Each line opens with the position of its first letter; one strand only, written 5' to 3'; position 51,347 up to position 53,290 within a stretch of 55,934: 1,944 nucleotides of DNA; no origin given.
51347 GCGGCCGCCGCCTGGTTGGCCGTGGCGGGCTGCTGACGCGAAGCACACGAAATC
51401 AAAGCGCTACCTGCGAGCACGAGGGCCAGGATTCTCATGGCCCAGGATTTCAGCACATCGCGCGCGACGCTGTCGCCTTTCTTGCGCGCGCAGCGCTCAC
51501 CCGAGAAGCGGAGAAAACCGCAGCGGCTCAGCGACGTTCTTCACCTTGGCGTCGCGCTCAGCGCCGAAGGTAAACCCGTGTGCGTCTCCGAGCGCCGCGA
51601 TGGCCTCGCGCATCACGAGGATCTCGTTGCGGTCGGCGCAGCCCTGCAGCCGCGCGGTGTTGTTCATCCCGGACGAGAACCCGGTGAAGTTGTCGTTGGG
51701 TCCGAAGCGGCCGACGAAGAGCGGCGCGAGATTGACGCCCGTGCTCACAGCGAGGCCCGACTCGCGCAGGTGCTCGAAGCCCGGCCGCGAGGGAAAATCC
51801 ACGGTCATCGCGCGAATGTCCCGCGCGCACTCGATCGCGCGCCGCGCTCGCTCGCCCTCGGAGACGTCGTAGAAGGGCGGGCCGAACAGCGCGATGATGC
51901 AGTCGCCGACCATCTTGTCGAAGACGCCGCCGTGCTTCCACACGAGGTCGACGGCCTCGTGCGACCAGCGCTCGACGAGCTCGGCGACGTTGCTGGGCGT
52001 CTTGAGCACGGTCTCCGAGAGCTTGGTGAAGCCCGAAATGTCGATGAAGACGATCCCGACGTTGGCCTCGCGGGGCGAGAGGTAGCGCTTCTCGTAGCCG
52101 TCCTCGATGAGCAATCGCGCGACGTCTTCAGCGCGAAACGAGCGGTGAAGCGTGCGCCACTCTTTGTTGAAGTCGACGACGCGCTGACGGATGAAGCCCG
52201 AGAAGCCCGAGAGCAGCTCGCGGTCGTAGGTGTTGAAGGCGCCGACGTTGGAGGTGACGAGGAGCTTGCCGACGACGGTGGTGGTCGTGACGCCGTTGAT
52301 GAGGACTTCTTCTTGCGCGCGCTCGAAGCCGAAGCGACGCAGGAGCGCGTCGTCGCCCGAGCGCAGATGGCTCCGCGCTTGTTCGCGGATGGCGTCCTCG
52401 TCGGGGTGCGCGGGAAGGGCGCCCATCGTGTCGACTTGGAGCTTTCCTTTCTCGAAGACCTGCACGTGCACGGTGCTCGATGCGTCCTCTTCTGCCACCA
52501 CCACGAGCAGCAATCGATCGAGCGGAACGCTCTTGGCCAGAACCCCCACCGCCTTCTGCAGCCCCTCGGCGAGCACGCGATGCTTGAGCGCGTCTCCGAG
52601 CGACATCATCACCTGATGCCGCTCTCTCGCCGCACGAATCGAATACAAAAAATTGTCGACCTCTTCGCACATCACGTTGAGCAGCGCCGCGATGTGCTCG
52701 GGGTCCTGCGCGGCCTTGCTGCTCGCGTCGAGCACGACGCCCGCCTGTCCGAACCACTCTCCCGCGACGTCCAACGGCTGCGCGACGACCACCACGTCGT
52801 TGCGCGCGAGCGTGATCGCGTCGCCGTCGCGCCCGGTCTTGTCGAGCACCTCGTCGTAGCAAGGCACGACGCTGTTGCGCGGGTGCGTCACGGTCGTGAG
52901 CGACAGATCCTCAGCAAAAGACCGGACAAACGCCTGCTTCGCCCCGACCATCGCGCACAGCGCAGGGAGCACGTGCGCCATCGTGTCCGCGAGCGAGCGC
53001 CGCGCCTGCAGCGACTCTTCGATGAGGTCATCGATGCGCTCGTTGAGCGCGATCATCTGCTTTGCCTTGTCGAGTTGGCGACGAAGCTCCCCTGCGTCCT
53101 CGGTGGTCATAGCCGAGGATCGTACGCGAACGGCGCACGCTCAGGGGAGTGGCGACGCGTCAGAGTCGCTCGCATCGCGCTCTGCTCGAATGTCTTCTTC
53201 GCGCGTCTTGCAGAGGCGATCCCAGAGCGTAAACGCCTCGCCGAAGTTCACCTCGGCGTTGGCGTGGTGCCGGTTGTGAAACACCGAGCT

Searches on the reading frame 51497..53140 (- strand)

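Call 17: search_protein_families(library=pfam, proteins=[window:51497-53140:-], max_evalue=0.001)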
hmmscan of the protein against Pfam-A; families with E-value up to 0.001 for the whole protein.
window:51497-53140:- (547 aa): 1 family
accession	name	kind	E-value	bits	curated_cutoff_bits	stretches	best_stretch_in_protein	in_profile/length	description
PF00211.25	Guanylate_cyc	-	9.6e-10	38.8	21.9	1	357-534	5-171/183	Adenylate and Guanylate cyclase catalytic domain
